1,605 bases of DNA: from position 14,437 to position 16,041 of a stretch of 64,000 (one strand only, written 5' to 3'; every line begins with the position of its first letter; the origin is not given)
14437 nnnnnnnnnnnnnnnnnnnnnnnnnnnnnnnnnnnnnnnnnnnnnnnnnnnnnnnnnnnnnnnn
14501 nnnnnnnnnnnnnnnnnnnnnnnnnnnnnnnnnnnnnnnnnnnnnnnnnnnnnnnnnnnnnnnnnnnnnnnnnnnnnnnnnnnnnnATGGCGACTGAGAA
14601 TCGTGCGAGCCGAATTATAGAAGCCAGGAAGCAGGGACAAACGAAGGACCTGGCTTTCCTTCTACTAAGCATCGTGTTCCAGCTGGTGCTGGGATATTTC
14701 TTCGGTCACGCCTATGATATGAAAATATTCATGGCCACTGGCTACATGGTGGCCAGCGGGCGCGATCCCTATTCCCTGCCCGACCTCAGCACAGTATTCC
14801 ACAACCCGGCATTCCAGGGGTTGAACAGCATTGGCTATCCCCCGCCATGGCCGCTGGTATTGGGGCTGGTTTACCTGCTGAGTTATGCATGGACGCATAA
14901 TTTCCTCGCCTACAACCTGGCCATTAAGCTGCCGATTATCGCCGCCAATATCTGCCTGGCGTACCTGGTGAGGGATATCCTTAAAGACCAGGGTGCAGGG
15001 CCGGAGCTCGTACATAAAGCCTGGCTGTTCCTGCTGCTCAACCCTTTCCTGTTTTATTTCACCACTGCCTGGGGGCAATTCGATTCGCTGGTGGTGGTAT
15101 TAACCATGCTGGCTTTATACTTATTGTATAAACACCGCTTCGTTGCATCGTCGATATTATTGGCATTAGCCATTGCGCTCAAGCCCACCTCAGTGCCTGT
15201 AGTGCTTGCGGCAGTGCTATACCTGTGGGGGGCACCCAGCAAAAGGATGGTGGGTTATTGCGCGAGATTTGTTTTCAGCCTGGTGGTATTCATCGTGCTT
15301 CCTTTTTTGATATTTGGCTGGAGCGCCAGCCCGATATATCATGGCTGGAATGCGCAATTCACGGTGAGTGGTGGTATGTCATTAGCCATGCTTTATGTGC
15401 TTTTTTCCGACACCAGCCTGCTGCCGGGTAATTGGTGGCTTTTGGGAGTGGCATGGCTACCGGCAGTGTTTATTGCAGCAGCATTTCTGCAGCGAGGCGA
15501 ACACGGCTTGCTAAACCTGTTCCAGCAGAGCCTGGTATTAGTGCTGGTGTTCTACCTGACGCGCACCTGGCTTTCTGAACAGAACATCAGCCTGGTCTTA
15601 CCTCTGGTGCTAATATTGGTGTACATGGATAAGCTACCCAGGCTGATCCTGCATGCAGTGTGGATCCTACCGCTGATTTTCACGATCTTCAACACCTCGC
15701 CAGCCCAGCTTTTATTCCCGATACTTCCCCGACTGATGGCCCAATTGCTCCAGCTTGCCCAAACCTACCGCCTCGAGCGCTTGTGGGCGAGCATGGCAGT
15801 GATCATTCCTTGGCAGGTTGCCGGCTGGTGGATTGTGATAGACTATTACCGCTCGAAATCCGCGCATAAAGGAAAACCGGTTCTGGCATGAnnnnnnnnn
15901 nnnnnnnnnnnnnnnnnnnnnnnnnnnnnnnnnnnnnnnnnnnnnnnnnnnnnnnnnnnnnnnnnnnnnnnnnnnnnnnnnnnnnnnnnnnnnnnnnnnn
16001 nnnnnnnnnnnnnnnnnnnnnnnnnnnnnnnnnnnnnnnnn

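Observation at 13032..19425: Candidate undescribed envelope-glycan system: processive GT2 synthase, GT-C membrane transferase, orphan protein and two B12-radical SAM enzymes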

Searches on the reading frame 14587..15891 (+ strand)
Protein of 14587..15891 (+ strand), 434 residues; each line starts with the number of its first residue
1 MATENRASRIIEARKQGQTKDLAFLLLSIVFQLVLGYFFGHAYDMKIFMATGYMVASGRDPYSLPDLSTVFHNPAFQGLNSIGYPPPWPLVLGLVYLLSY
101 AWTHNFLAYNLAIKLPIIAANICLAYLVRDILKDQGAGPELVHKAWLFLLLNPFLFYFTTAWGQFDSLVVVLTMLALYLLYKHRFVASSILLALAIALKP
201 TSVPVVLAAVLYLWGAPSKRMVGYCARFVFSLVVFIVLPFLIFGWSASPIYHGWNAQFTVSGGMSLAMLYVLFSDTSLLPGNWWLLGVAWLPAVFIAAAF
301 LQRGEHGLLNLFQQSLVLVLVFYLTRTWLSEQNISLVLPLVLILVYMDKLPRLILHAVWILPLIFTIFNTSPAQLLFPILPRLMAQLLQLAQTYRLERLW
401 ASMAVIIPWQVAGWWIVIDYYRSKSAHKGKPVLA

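Call 3: search_protein_families(library=pfam, proteins=[window:14587-15891:+], max_evalue=0.01)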
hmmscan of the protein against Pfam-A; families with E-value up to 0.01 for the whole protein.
window:14587-15891:+ (434 aa): 1 family
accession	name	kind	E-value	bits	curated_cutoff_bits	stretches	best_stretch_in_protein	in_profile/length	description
PF09594.16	GT87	-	5.9e-08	33.2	25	1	84-307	3-219/237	Glycosyltransferase family 87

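Call 4: search_protein_families(library=ncbifam, proteins=[window:14587-15891:+], max_evalue=0.01)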
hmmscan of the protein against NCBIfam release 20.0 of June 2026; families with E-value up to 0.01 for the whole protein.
window:14587-15891:+ (434 aa): 0 families

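Call 33: search_solved_structures(query=window:14587-15891:+, max_evalue=1)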
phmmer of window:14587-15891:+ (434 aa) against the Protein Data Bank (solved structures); distinct sequences matched with E-value up to 1: 2.
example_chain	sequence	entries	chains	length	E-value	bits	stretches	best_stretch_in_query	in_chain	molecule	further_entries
6vpv_K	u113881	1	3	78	0.034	16.3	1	107-177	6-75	Photosystem I reaction center subunit PsaK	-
7nn3_A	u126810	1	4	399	0.84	11.7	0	81-111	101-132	Beta-xylanase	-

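Call 35: find_homologous_proteins(query=window:14587-15891:+, max_evalue=0.001)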
Query window:14587-15891:+ (434 aa): 665 proteins with E <= 0.001 among 8000 candidates; the best 120 are listed.
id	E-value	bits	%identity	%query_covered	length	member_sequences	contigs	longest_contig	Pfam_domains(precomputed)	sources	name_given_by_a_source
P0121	7.1e-282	953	100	100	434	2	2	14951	PF09594.17,PF26314.1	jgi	-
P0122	9.6e-222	755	79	100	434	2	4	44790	PF09594.17,PF26314.1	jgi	jgi:hypothetical protein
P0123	5.6e-217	739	77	100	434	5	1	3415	PF09594.17,PF26314.1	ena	-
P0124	1.0e-216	738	77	100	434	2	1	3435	PF09594.17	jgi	jgi:hypothetical protein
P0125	1.3e-215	735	77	100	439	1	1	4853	PF09594.17,PF26314.1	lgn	-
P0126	1.6e-214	731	76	100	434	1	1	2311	PF09594.17,PF26314.1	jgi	jgi:hypothetical protein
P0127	9.5e-210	715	75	100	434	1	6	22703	PF26314.1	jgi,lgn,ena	jgi:Gpi18-like mannosyltransferase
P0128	9.1e-187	640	68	98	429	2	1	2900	PF09594.17,PF26314.1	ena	-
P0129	5.2e-186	637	68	98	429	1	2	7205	PF09594.17,PF26314.1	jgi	jgi:Gpi18-like mannosyltransferase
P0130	1.1e-185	636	66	97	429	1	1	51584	PF09594.17,PF26314.1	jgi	jgi:hypothetical protein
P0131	7.3e-183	627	66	98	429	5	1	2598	PF09594.17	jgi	jgi:hypothetical protein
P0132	6.5e-182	624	67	98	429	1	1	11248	PF09594.17,PF26314.1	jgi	jgi:hypothetical protein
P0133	8.0e-182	623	66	97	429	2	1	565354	PF09594.17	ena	-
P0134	3.8e-180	618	68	96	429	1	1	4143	PF09594.17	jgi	jgi:Gpi18-like mannosyltransferase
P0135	4.4e-180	617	66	100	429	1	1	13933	PF09594.17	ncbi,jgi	jgi:hypothetical protein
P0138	1.0e-178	613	67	98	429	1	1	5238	PF09594.17,PF26314.1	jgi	jgi:hypothetical protein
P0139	1.3e-178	613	66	98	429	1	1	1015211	PF09594.17,PF26314.1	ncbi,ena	-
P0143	5.2e-176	604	66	97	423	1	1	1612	PF09594.17,PF26314.1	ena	-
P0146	7.4e-176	604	67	94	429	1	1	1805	PF09594.17,PF26314.1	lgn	-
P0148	1.3e-175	603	65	98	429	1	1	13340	PF09594.17,PF26314.1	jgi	jgi:hypothetical protein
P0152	4.7e-175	601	64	100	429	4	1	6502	PF09594.17,PF26314.1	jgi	-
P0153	1.5e-174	599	65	98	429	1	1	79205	PF26314.1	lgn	-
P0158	1.5e-172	593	64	98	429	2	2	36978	PF09594.17,PF26314.1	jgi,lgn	jgi:Gpi18-like mannosyltransferase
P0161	3.4e-171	588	64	98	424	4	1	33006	PF09594.17,PF26314.1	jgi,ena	-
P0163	5.2e-171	588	65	94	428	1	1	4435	PF09594.17,PF26314.1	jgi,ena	-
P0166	2.2e-170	586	65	94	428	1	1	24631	PF09594.17,PF26314.1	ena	-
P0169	1.1e-169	583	65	94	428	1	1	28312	PF09594.17,PF26314.1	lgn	-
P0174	2.0e-168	579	63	97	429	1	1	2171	PF09594.17,PF26314.1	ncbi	-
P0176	2.9e-167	575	65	94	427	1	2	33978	PF09594.17,PF26314.1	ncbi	-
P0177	8.1e-167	574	65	92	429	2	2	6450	PF09594.17,PF26314.1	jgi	jgi:Gpi18-like mannosyltransferase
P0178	1.1e-166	573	65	93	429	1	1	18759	PF09594.17,PF26314.1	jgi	jgi:Gpi18-like mannosyltransferase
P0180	3.4e-166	572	60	99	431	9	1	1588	PF09594.17,PF26314.1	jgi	jgi:hypothetical protein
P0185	6.8e-165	567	63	97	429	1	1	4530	PF09594.17,PF26314.1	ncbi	-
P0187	2.0e-164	566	65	93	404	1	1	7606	PF09594.17,PF26314.1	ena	-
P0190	5.5e-163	561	62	98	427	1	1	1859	PF09594.17,PF26314.1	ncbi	-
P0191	5.5e-163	561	65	93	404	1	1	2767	PF09594.17,PF26314.1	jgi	-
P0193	2.0e-162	559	63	94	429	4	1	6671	PF26314.1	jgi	jgi:Gpi18-like mannosyltransferase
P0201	6.5e-160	551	59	98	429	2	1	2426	PF09594.17,PF26314.1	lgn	-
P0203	8.8e-160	551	60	98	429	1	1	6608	PF26314.1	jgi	jgi:Gpi18-like mannosyltransferase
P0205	2.8e-159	549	63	89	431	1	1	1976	PF09594.17,PF26314.1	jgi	jgi:uncharacterized membrane protein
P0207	8.8e-159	547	62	94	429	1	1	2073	PF26314.1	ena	-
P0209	2.3e-158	546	62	94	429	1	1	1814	PF09594.17,PF26314.1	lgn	-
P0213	2.9e-157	542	58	99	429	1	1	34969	PF26314.1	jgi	jgi:hypothetical protein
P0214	3.9e-157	542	62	92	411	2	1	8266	PF09594.17,PF26314.1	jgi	jgi:hypothetical protein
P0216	1.7e-156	540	58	97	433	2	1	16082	PF09594.17,PF26314.1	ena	-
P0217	1.8e-156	540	67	86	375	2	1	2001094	PF09594.17,PF26314.1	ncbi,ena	-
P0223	3.7e-156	539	62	90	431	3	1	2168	PF09594.17,PF26314.1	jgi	jgi:uncharacterized membrane protein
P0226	2.4e-155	536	57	98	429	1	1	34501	PF26314.1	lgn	-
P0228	1.2e-154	534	62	87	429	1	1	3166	PF09594.17,PF26314.1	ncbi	-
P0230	4.6e-154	532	61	98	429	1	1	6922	PF09594.17,PF26314.1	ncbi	ncbi:MAG: glycosyltransferase 87 family protein [Acidobacteriaceae bacterium]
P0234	4.0e-152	525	62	90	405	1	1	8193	PF26314.1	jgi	jgi:hypothetical protein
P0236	5.2e-149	515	55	99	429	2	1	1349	PF09594.17,PF26314.1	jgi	jgi:Gpi18-like mannosyltransferase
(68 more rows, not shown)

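Call 42: predict_structure(alignment_id=A2)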
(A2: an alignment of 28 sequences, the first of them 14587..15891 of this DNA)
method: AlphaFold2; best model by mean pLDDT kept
length: 434 residues; sequences in the alignment: 28
mean_pLDDT: 74.2   pTM: 0.79
mean pLDDT of the five models: 74.2, 73.0, 72.2, 53.6, 48.9
residues with pLDDT >= 90: 125; 70-90: 155; 50-70: 88; < 50: 66
segments of 3 or more residues with pLDDT < 50: 1-3, 45-84, 254-264, 371-373, 429-434
pLDDT, mean of each block of 10 residues (from residue 1): 53 64 91 77 47 40 46 41 57 78 75 84 95 94 93 74 72 96 96 88 90 84 95 88 71 45 53 67 62 89 90 94 69 79 94 84 65 53 70 77 79 88 60 32
secondary structure, 60 per line:
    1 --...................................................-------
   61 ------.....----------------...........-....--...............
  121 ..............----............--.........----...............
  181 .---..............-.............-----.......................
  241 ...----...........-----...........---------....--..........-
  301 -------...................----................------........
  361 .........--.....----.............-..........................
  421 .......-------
elements in order: H3-53 H67-71 H88-98 H100-103 H106-134 H139-150 H153-161 H166-181 H185-198 H200-212 H218-243 H248-258 H264-274 H284-287 H290-299 H308-326 H331-346 H353-369 H372-376 H381-393 H395-427

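Call 47: fold_search(model_id=the predicted structure, library=pdb)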
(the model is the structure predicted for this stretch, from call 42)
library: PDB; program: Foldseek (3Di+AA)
matches with E <= 10: 148; with E <= 0.001: 1
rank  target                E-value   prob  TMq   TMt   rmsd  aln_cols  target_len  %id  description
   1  9wno_A                6.4e-04  1.00  0.62  0.65   7.0       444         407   14  Cryo-EM structure of Candida glabrata GPI mannosyltransferase I bound to Dol-P-Man (released 2025-12-03)
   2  8imx_U                1.0e-03  1.00  0.48  0.50   8.7       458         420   16  Cryo-EM structure of GPI-T with a chimeric GPI-anchored protein (released 2023-08-16)
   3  7wld_U                3.4e-03  1.00  0.49  0.50   8.7       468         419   16  Cryo-EM structure of the human glycosylphosphatidylinositol transamidase complex at 2.53 Angstrom resolution (released 2022-04-27)
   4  9dm5                  3.7e-03  1.00  0.55  0.61   6.7       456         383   16  Product-Bound mannosyltransferase PimE (released 2025-06-25)
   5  9ub7_B                1.4e-02  1.00  0.49  0.53   7.9       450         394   13  Structure of glycosylphosphatidylinositol transamidase,state 1 (released 2026-04-08)
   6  6snh_X                3.5e-02  1.00  0.53  0.49   9.7       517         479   12  Cryo-EM structure of yeast ALG6 in complex with 6AG9 Fab and Dol25-P-Glc (released 2020-03-11)
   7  9s6u_A                4.5e-02  1.00  0.46  0.38  12.6       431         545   13  Ternary cryo-EM structure of human ALG9 with Dol25-PP-GlcNAc2Man8, Dol25-P-Man and Fab (released 2026-03-18)
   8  5f15                  5.6e-02  0.99  0.47  0.39  12.9       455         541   17  Crystal Structure of ArnT from Cupriavidus metallidurans bound to Undecaprenyl phosphate (released 2016-02-17)
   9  6j21                  1.4e-01  0.18  0.14  0.15  27.5       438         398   10  Crystal structure of the human NK1 substance P receptor (released 2019-03-06)
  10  9jrk                  4.9e-01  0.14  0.19  0.20  21.0       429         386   15  outward-open hSLC19A1 + MTX (released 2025-02-26)
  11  4z34                  5.8e-01  0.08  0.12  0.13  26.1       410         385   10  Crystal Structure of Human Lysophosphatidic Acid Receptor 1 in complex with ONO9780307 (released 2015-06-03)
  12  4doj_C                5.8e-01  0.06  0.11  0.10  24.9       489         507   15  Crystal structure of BetP in outward-facing conformation (released 2012-06-06)
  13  6j20                  6.1e-01  0.10  0.13  0.14  27.2       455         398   11  Crystal structure of the human NK1 substance P receptor (released 2019-03-06)
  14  7p1k_A                6.6e-01  0.06  0.12  0.12  25.9       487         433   13  Cryo EM structure of bison NHA2 in nano disc structure (released 2022-01-26)
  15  3gi9_C                8.9e-01  0.06  0.14  0.14  24.9       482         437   12  Crystal Structure of ApcT Transporter Bound to 7F11 Monoclonal Fab Fragment (released 2009-08-18)
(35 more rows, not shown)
